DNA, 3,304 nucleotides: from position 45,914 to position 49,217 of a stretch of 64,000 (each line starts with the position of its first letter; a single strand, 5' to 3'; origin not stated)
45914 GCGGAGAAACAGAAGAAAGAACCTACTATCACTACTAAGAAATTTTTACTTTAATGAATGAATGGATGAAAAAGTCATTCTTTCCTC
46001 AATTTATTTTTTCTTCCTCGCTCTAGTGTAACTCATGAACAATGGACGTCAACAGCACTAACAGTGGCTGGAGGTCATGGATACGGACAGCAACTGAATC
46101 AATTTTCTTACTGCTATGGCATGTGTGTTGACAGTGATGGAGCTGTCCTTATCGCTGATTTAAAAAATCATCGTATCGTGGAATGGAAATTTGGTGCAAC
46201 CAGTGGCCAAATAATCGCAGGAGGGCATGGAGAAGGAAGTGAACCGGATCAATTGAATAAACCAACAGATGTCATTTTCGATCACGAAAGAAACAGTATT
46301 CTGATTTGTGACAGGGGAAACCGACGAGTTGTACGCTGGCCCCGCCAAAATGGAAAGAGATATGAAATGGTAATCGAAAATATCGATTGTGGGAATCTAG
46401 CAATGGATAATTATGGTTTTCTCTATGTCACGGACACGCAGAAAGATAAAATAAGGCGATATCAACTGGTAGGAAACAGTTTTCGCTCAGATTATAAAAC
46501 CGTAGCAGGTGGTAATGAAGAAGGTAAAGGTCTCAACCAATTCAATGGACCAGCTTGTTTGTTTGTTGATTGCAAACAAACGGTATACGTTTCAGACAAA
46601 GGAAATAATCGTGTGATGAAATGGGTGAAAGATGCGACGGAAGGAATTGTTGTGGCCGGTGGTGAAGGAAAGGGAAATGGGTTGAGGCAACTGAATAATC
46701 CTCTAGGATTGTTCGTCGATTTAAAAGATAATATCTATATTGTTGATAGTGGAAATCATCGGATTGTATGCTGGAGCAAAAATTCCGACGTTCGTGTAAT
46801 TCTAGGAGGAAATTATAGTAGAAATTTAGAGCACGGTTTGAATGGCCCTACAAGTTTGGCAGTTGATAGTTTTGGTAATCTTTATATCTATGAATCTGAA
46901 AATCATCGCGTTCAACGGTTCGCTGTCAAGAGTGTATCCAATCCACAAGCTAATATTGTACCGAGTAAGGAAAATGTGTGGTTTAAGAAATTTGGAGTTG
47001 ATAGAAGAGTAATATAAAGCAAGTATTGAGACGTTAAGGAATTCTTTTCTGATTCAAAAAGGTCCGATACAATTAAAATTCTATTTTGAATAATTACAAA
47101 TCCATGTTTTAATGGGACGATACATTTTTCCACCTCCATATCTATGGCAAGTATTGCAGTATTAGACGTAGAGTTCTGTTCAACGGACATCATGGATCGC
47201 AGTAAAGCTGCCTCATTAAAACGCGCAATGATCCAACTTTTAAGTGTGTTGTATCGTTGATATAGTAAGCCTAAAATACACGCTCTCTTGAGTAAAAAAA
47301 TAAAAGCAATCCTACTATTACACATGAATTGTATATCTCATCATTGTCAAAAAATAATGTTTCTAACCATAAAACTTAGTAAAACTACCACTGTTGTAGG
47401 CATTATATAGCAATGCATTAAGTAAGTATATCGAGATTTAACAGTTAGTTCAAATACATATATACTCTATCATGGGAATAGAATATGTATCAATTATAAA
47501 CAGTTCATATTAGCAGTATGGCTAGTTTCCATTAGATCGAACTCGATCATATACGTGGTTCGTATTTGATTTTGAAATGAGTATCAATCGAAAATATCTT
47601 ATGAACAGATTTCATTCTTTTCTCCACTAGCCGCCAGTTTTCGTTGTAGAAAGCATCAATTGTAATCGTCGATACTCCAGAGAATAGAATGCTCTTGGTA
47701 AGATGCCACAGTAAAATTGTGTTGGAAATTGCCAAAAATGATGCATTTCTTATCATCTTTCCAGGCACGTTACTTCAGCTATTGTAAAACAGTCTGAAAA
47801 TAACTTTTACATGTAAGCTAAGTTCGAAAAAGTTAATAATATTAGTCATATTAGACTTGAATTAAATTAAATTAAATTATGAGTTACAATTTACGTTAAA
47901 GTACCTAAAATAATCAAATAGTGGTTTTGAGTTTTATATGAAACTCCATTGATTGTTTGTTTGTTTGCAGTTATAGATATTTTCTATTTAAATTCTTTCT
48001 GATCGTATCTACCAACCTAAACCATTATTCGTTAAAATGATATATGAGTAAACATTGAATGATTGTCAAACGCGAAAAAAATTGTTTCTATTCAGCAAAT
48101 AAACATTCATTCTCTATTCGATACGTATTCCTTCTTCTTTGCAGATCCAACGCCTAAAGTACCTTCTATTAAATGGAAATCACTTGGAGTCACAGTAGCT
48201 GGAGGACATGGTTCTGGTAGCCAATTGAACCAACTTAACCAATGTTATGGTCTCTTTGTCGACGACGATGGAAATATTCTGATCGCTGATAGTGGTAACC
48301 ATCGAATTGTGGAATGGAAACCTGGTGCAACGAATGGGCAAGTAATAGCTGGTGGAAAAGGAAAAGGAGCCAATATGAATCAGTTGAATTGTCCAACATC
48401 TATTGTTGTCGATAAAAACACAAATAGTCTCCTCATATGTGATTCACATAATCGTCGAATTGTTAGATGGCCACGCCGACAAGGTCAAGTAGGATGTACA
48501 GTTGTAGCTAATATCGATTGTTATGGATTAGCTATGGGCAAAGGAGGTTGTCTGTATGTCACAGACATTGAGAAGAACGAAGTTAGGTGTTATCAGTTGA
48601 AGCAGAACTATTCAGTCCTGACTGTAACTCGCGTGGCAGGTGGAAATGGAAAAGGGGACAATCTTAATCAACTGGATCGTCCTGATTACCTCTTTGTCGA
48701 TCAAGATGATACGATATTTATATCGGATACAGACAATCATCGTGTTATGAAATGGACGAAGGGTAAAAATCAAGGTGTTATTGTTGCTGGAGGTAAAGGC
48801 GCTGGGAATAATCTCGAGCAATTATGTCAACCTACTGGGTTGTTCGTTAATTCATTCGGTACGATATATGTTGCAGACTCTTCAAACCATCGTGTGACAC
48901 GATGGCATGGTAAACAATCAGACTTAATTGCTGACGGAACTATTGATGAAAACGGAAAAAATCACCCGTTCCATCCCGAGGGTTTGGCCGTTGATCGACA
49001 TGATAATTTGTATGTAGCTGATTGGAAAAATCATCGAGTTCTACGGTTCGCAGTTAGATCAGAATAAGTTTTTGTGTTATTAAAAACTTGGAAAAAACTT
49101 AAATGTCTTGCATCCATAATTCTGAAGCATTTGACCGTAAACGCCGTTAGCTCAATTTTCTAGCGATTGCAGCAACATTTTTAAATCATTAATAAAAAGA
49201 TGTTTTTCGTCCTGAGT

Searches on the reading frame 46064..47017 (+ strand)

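Call 41: search_protein_families(library=pfam, proteins=[window:46064-47017:+], max_evalue=0.001)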
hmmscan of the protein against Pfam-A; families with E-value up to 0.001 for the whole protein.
window:46064-47017:+ (317 aa): 4 families
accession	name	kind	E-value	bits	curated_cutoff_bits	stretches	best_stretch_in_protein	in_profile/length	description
PF01436.27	NHL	-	8.1e-28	95.5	20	3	259-286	1-28/28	NHL repeat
PF25021.1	TEN_NHL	-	7.6e-08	32.1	27.1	0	200-250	131-179/357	Teneurin NHL domain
PF06739.17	SBBP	-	9.7e-06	25.9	20.5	0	262-275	15-28/38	Beta-propeller repeat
PF08450.18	SGL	-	1.5e-05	25.2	26.3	0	70-240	45-213/246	SMP-30/Gluconolactonase/LRE-like region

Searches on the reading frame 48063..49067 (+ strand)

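Call 42: search_protein_families(library=pfam, proteins=[window:48063-49067:+], max_evalue=0.001)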
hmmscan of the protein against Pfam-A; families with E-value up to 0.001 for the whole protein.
window:48063-49067:+ (334 aa): 6 families
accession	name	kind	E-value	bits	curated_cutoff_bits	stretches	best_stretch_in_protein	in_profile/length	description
PF01436.27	NHL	-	1.1e-33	114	20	4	304-329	3-28/28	NHL repeat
PF08450.18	SGL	-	1.3e-12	48.3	26.3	1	111-330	2-211/246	SMP-30/Gluconolactonase/LRE-like region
PF25021.1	TEN_NHL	-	2.3e-09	37.1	27.1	0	244-286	131-173/357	Teneurin NHL domain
PF06739.17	SBBP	-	7.8e-07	29.4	20.5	0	56-75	11-29/38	Beta-propeller repeat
PF03022.22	MRJP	-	3.2e-05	23.9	19.8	0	151-192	186-227/288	Major royal jelly protein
PF02393.21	US22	-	4.7e-05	23.9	35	0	286-330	62-106/124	US22 like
